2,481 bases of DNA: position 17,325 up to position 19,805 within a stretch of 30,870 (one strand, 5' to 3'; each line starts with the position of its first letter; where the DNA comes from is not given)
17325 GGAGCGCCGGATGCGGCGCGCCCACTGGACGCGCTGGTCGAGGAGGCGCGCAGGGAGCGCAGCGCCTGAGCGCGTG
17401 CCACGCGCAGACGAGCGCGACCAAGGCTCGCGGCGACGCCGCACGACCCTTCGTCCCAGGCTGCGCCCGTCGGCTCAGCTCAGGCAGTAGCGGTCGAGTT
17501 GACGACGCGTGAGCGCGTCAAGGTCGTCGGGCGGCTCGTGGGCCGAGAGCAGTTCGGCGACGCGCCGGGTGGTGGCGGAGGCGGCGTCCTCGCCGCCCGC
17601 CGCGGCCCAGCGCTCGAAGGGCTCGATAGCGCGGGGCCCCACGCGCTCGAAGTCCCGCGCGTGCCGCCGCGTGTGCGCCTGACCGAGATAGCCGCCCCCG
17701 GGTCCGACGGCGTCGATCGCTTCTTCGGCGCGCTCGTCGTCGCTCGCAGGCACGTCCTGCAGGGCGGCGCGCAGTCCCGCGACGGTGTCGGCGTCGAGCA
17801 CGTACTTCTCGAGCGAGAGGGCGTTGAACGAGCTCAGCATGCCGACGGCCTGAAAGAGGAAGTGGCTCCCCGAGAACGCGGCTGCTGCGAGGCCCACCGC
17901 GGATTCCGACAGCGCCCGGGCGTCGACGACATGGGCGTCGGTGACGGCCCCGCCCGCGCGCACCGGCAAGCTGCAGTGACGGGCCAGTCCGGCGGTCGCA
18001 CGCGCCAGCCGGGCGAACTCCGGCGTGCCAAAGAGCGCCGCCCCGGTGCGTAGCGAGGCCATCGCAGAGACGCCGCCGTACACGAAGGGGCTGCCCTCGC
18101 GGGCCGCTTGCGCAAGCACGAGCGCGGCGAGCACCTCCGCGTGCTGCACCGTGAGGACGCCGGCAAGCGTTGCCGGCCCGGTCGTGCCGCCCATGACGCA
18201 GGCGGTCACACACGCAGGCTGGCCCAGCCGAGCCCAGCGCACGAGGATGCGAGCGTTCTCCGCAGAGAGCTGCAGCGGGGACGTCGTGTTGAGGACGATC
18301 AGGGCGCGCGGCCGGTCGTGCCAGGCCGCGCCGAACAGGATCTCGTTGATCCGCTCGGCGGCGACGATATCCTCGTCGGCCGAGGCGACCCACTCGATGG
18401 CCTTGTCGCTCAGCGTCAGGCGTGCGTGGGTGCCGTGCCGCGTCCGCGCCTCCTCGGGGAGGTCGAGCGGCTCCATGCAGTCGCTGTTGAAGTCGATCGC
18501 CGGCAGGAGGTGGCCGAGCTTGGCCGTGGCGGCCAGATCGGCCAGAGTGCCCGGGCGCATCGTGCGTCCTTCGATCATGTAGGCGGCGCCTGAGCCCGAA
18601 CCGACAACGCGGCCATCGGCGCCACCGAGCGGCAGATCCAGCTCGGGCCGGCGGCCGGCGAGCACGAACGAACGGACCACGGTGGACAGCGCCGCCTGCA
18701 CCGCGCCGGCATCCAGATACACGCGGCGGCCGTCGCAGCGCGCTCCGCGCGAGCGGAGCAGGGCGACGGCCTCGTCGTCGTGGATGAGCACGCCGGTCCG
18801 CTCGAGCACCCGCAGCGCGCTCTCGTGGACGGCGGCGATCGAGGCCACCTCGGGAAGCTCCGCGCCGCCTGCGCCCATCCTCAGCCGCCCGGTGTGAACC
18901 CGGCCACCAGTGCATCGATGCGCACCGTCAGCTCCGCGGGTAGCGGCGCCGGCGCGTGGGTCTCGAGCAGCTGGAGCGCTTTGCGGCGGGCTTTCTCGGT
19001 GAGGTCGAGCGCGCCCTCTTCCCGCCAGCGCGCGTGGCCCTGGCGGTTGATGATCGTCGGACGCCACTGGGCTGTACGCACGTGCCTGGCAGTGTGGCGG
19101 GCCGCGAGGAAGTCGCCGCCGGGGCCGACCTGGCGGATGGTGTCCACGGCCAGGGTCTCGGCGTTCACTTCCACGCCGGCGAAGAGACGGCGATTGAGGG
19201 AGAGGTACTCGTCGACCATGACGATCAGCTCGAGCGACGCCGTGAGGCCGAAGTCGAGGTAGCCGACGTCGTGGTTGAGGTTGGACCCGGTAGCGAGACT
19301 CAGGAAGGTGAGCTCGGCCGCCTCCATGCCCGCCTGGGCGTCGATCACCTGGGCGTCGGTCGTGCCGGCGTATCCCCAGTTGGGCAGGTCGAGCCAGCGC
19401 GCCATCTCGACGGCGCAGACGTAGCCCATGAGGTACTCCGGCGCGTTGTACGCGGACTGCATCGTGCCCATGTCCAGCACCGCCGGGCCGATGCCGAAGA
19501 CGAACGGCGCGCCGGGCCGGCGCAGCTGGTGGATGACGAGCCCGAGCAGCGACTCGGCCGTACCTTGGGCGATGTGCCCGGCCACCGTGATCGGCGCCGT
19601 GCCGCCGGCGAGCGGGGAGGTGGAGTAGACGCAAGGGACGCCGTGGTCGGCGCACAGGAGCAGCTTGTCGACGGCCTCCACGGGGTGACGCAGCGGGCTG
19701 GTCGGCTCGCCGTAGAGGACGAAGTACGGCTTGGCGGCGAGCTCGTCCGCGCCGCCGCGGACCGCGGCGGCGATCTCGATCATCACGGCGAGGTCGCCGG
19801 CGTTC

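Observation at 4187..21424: One palindromic operator at a fixed activator position at four promoters defines a regulon spanning about 17 kb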

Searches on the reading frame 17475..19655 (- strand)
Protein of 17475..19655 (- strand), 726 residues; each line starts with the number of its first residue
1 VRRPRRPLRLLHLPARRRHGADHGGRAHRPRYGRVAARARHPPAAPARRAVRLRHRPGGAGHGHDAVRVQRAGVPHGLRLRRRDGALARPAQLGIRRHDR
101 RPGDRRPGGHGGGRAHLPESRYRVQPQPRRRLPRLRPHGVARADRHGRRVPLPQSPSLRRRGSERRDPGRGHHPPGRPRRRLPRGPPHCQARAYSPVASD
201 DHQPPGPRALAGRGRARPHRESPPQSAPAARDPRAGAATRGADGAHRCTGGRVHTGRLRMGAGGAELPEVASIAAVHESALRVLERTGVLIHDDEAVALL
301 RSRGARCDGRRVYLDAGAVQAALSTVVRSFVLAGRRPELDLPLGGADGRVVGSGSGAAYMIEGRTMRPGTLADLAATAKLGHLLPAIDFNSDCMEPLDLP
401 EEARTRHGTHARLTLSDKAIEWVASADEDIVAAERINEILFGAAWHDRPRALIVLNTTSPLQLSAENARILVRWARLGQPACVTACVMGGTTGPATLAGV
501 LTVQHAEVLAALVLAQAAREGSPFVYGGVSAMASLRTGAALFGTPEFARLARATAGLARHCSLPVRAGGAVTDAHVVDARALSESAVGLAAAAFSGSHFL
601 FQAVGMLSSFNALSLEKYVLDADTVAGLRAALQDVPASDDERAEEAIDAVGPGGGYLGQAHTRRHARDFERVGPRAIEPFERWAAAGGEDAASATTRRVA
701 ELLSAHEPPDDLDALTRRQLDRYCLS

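Call 10: search_protein_families(library=pfam, proteins=[window:17475-19655:-])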
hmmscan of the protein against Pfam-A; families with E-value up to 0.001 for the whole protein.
window:17475-19655:- (726 aa): 1 family
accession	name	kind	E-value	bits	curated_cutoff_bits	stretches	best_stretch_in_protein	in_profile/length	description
PF06253.16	MTTB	-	2.9e-97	326.2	25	1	270-723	36-491/500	Trimethylamine methyltransferase (MTTB)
